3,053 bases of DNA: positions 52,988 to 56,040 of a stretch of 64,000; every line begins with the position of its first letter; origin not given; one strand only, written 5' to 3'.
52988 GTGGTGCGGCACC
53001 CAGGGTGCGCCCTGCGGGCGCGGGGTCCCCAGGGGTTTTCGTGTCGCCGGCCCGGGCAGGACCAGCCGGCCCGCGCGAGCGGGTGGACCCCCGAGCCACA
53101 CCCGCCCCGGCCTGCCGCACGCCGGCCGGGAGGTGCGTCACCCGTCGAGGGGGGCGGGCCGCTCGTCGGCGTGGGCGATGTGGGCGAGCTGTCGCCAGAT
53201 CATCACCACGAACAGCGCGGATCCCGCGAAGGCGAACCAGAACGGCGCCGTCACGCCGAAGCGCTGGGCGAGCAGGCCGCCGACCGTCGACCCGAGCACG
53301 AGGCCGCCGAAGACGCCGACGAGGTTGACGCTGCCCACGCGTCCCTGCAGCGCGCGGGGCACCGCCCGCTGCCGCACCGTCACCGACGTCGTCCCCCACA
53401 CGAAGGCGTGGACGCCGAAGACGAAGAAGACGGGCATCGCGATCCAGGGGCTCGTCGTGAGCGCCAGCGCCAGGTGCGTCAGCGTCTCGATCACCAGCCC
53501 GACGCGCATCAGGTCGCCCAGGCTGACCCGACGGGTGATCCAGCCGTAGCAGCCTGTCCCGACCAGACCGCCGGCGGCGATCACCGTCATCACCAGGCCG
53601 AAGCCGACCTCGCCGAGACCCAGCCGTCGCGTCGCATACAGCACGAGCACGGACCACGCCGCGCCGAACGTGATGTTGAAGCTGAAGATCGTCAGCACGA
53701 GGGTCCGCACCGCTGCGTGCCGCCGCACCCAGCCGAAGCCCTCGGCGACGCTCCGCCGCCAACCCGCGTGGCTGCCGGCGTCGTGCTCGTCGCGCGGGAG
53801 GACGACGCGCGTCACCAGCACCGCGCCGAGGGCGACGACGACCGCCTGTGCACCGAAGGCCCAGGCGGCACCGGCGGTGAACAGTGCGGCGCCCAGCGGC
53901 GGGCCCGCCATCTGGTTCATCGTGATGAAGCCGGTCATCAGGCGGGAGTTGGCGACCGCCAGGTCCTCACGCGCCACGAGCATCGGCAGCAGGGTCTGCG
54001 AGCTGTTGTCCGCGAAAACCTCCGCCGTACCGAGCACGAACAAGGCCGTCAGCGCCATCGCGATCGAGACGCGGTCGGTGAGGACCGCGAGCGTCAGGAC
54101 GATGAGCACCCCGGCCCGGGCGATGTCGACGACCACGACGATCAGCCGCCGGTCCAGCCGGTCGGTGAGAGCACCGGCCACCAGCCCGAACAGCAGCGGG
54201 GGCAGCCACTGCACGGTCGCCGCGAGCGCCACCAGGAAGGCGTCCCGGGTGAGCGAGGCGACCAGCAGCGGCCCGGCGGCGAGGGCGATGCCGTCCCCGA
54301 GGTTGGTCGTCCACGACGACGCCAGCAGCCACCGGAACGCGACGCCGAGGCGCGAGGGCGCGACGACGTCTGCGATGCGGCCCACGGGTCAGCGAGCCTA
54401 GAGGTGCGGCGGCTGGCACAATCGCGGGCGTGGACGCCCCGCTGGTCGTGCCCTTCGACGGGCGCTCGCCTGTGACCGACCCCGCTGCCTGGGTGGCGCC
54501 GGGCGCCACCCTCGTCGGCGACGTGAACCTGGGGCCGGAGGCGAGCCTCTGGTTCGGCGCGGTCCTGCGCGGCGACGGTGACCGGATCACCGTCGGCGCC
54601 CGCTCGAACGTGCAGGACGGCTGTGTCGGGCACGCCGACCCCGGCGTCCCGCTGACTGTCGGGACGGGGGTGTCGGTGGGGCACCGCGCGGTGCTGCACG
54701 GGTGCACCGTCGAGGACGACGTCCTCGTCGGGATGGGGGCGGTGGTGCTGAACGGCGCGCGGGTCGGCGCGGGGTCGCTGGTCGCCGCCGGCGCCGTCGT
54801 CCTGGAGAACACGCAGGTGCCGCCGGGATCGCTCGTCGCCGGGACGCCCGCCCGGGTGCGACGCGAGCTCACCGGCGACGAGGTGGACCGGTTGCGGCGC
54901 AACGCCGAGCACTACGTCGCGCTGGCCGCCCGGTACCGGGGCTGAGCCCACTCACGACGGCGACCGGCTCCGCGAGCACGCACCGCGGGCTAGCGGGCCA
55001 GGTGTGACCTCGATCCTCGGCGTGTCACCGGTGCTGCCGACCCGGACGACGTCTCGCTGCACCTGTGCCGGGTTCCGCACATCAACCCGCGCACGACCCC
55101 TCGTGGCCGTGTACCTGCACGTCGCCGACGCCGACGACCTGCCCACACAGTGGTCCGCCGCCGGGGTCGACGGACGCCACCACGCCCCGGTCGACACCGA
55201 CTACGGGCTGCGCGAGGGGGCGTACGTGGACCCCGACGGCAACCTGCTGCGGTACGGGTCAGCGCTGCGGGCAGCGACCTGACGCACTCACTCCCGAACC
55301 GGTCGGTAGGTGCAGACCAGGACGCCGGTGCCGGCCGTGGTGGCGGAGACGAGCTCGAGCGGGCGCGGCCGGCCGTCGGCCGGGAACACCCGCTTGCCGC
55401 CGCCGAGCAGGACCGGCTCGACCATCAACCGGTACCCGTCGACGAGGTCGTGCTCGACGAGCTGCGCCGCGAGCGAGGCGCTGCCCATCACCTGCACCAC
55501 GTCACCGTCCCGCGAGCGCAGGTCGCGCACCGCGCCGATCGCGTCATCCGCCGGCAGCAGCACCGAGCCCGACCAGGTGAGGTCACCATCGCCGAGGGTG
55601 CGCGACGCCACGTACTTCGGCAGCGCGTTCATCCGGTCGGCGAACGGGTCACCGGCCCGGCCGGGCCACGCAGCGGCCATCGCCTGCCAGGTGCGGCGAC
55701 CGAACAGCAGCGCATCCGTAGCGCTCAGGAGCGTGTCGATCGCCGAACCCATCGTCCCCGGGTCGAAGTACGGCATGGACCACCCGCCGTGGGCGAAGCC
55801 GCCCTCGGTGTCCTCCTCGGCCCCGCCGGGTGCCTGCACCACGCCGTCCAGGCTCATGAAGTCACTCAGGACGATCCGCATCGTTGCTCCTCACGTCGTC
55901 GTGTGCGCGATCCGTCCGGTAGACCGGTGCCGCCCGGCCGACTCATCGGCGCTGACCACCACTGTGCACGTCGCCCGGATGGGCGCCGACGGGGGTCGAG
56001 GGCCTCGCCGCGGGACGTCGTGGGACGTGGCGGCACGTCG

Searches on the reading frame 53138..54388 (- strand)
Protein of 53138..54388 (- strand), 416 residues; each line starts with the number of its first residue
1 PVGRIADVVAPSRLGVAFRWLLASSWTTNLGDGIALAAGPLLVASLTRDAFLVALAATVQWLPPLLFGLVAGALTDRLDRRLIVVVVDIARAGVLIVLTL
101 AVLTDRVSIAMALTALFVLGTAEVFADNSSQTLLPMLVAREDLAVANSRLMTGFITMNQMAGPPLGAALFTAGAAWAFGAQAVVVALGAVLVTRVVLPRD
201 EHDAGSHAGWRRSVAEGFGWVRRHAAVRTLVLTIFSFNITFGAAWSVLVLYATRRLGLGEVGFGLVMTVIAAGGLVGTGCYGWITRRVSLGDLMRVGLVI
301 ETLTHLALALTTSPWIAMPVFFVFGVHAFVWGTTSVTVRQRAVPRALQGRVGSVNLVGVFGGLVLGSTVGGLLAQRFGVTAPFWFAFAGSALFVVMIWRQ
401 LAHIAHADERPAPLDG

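Call 69: search_protein_families(library=pfam, proteins=[window:53138-54388:-], max_evalue=0.0001)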
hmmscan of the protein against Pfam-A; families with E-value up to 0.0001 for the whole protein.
window:53138-54388:- (416 aa): 2 families
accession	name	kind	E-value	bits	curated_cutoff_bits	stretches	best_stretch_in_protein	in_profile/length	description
PF05977.19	MFS_3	-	4.8e-29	101.6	27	1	10-405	5-396/524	Transmembrane secretion effector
PF07690.21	MFS_1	-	6.1e-27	94.9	33.4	1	23-357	3-337/347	Major Facilitator Superfamily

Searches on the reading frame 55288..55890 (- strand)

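Call 50: search_protein_families(library=pfam, proteins=[window:55288-55890:-], max_evalue=0.001)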
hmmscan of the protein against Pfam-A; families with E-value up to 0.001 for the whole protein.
window:55288-55890:- (200 aa): 1 family
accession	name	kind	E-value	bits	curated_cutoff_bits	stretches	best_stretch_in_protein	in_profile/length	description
PF01872.23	RibD_C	-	4.1e-22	79.4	24.1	1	6-191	3-196/197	RibD C-terminal domain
